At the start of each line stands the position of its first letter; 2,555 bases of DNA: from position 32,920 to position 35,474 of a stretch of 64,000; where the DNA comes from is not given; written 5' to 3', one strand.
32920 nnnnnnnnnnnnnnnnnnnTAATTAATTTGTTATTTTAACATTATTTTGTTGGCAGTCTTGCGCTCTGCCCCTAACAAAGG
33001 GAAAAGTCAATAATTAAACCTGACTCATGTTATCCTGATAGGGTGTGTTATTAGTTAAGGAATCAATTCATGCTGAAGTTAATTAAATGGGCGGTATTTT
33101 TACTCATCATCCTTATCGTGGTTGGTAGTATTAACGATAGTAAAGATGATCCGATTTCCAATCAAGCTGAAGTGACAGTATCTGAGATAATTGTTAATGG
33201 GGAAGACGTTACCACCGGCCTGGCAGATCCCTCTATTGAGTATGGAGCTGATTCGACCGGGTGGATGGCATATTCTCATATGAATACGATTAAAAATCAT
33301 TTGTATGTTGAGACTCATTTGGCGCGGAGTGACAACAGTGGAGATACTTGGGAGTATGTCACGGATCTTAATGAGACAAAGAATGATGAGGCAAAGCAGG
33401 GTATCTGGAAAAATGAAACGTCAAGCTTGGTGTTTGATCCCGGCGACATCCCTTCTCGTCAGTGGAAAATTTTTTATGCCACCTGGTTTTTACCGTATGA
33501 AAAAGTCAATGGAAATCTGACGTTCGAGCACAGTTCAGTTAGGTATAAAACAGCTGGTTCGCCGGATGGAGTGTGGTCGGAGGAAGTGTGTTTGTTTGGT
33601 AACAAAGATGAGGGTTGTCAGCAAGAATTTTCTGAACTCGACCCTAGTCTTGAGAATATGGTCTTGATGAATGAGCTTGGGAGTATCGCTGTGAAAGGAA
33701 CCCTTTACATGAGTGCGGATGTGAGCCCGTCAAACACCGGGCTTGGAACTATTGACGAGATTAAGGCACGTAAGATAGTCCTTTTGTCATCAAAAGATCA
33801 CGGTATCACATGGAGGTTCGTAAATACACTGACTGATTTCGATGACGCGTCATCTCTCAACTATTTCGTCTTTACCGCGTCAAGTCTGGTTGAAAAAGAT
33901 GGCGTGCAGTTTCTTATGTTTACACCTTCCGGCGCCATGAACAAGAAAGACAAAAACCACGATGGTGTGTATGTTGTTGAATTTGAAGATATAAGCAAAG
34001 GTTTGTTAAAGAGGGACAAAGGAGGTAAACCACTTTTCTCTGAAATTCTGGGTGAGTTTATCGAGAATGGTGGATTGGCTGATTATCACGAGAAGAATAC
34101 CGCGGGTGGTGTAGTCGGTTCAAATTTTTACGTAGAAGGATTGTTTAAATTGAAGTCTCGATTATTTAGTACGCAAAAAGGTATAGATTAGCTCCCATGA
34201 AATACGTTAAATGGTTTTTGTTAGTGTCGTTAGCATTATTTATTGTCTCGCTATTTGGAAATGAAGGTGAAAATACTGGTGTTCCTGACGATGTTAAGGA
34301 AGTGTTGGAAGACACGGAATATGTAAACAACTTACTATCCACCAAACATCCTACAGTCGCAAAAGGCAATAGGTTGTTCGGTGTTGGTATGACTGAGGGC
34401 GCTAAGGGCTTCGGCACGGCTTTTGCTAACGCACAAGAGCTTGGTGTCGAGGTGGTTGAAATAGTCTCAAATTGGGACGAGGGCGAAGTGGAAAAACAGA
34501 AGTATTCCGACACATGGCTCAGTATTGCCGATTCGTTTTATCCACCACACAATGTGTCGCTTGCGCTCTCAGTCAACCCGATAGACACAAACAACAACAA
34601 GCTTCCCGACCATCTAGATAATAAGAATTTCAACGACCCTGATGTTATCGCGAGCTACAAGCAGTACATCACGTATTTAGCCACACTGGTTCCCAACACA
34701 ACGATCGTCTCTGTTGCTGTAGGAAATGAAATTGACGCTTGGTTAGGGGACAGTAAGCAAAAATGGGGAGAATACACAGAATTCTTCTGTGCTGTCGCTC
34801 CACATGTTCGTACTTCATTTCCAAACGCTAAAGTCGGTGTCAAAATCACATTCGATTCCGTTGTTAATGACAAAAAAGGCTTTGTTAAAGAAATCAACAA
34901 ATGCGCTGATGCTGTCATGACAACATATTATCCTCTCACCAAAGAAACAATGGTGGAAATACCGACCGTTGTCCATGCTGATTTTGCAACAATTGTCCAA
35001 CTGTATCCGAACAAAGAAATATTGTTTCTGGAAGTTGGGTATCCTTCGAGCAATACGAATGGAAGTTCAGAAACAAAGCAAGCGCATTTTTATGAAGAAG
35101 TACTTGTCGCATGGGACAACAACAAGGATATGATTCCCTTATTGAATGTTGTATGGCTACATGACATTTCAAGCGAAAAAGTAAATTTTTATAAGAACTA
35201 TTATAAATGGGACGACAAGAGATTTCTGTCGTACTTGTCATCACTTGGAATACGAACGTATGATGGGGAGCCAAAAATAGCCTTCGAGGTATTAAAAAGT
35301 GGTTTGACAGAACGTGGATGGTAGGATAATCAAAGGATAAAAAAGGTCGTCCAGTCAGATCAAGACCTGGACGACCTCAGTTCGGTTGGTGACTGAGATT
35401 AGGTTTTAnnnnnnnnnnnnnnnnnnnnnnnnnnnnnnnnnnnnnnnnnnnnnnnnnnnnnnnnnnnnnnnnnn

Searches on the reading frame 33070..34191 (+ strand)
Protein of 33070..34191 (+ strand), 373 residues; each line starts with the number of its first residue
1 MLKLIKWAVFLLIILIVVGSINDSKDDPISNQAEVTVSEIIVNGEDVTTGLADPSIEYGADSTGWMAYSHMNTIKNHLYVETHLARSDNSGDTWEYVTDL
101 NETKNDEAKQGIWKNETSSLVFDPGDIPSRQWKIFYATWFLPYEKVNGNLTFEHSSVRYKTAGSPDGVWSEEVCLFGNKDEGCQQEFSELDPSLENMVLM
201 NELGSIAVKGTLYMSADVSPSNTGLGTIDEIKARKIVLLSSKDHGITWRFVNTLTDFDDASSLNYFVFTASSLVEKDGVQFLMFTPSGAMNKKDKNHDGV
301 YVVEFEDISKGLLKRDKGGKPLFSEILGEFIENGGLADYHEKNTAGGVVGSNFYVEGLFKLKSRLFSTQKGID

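Call 11: search_protein_families(library=pfam, proteins=[window:33070-34191:+], max_evalue=0.01)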
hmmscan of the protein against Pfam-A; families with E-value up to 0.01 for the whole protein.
window:33070-34191:+ (373 aa): 1 family
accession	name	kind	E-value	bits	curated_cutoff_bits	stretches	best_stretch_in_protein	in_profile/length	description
PF13088.12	BNR_2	-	0.00011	22.1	31.4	0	164-256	27-102/277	BNR repeat-like domain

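Call 21: search_protein_families(library=ncbifam, proteins=[window:33070-34191:+], max_evalue=0.1)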
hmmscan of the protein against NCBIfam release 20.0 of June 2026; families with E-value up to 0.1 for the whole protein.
window:33070-34191:+ (373 aa): 0 families

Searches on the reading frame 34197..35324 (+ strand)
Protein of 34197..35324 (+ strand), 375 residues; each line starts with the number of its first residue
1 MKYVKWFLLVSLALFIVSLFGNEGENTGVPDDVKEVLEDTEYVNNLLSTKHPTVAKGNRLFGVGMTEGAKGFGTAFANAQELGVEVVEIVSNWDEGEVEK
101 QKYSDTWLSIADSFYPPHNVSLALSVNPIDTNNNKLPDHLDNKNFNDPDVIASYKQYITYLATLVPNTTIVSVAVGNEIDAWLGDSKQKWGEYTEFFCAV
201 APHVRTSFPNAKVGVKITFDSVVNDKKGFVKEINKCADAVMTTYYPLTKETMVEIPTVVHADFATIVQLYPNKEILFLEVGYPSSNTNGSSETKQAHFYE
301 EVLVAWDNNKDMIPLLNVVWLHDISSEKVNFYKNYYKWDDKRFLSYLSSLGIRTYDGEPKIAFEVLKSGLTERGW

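Call 11: search_protein_families(library=pfam, proteins=[window:34197-35324:+], max_evalue=0.01)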
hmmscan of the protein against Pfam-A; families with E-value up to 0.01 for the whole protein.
window:34197-35324:+ (375 aa): 1 family
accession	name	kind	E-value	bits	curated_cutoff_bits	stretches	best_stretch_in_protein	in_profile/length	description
PF07745.19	Glyco_hydro_53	-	1e-06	28.4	24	1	168-297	131-261/340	Glycosyl hydrolase family 53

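Call 21: search_protein_families(library=ncbifam, proteins=[window:34197-35324:+], max_evalue=0.1)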
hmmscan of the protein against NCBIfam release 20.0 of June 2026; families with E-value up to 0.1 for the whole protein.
window:34197-35324:+ (375 aa): 0 families

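Call 74: find_related_loci(query=window:34197-35321:+, collection=metagenome_contigs, flank=6000)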
Query window:34197-35321:+ (375 aa) in metagenome_contigs; peptide patterns used: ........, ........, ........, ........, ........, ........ (x = any residue, [..] = any of these).
35 stretches matched a pattern, but none encodes a relative of the query by tblastn (E <= 1e-3).
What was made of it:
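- Tried and rejected: Synteny with and without the gene in other CPR genomes: the metagenome scan with the neighbouring GH53-like protein found nothing (call 74).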

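Call 77: list_cluster_members(proteins=[window:34197-35321:+, window:33070-34188:+, window:36193-36534:-, window:36676-40284:-, window:28174-29463:+, window:26450-28168:+])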
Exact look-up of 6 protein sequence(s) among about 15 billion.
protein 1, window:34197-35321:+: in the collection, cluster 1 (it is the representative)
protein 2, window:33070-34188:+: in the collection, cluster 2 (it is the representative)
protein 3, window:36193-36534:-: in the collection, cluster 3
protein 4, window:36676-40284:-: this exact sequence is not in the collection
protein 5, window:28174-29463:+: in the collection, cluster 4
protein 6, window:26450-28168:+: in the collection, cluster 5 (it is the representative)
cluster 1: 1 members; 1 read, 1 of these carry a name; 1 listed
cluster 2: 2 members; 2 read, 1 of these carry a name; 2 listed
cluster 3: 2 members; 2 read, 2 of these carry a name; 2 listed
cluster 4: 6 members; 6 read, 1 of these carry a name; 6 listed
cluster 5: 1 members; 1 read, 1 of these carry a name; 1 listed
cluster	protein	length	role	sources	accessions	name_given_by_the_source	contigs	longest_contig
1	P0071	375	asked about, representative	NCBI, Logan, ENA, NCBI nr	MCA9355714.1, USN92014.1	glycosyl hydrolase 53 family protein [Candidatus Kaiserbacteria bacterium]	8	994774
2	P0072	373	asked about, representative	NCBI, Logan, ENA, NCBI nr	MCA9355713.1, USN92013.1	hypothetical protein KC865_04205 [Candidatus Kaiserbacteria bacterium] | hypothetical protein [Candidatus Kaiserbacteria bacterium]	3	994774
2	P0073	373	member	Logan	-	-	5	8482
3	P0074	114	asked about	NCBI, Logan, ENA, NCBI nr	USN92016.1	MAG: helix-turn-helix transcriptional regulator [Candidatus Nomurabacteria bacterium]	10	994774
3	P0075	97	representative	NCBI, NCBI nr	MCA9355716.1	helix-turn-helix transcriptional regulator [Candidatus Kaiserbacteria bacterium]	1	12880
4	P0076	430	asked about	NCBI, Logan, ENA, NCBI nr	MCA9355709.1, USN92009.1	UDP-N-acetylmuramoyl-tripeptide--D-alanyl-D-alanine ligase [Candidatus Kaiserbacteria ...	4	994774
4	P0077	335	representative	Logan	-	-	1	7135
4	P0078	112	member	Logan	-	-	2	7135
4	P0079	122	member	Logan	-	-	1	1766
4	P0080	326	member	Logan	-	-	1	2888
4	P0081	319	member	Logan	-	-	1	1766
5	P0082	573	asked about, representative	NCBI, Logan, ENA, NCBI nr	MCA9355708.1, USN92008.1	penicillin-binding protein 2 [Candidatus Kaiserbacteria bacterium]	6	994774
